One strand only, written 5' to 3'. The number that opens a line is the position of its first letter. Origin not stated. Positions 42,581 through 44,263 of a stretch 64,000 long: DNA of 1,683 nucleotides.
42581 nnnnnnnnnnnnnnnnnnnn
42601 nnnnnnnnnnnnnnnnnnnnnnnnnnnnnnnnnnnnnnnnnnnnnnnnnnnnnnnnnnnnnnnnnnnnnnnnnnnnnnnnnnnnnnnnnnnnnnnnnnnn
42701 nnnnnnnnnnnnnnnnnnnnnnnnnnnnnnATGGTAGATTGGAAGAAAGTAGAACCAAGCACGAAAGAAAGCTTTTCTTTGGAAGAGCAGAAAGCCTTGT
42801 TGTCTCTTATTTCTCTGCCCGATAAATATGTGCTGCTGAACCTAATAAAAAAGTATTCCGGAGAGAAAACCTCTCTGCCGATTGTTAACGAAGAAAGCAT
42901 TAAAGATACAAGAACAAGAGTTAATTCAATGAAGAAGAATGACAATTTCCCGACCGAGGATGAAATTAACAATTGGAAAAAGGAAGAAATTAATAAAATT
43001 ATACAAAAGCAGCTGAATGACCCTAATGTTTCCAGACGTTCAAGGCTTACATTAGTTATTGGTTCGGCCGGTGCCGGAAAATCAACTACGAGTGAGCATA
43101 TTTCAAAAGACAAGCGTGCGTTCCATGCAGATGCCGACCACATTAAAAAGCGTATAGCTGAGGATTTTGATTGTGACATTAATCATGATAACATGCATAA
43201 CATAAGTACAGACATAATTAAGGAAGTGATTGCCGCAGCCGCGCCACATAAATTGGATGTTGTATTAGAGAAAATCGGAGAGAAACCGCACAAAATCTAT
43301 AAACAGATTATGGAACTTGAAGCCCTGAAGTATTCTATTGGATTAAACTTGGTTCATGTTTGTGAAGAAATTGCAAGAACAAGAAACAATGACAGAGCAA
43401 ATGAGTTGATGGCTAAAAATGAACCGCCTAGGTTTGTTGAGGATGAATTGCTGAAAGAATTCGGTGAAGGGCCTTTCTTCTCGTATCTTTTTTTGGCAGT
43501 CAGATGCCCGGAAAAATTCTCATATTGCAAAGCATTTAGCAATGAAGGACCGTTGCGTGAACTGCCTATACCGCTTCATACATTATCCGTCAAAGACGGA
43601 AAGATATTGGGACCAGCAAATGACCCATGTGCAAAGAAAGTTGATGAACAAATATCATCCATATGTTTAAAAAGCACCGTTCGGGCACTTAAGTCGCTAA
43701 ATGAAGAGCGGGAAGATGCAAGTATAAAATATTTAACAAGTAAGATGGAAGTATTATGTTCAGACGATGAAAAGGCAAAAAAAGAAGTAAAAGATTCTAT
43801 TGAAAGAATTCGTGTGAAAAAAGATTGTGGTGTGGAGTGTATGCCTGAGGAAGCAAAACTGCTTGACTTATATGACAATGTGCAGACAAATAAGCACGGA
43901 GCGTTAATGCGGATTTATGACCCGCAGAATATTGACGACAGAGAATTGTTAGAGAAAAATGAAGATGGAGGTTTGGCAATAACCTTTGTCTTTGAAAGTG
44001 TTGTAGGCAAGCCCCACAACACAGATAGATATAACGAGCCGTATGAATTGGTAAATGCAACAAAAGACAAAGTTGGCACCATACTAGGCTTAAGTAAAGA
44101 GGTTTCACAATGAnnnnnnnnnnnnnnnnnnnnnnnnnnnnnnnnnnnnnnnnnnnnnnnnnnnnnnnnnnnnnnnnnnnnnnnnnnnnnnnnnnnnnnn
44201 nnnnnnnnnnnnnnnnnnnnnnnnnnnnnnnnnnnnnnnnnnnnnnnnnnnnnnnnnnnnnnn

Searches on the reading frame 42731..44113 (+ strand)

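Call 3: search_protein_families(library=pfam, proteins=[window:42731-44113:+], max_evalue=0.01)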
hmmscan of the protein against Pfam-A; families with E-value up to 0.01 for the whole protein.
window:42731-44113:+ (460 aa): 4 families
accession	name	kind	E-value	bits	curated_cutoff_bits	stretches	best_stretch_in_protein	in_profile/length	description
PF06414.18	Zeta_toxin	-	1.1e-11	45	22.3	1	102-242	14-160/199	Zeta toxin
PF13671.12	AAA_33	-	3e-06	28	27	1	106-229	1-125/143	AAA domain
PF13238.12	AAA_18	-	0.0062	17.4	29.4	0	108-223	2-112/128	AAA domain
PF25199.1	nSTAND_NTPase5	-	0.0069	16.7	34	0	87-120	24-57/145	Novel STAND NTPase 5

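Call 4: search_protein_families(library=ncbifam, proteins=[window:42731-44113:+], max_evalue=0.01)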
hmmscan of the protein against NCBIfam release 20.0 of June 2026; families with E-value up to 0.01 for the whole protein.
window:42731-44113:+ (460 aa): 1 family
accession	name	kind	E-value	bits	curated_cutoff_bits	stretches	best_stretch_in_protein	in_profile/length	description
TIGR03499.1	FlhF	equivalog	0.00094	19.3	174.15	1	67-120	161-214/286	flagellar biosynthesis GTPase FlhF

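Call 88: search_protein_families(library=padloc, proteins=[window:42731-44113:+], max_evalue=0.001)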
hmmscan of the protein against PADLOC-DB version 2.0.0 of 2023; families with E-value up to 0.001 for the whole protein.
window:42731-44113:+ (460 aa): 1 family
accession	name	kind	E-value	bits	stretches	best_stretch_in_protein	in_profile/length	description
PDLC05035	PDC-S53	-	0.00011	18.4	1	54-126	458-532/900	-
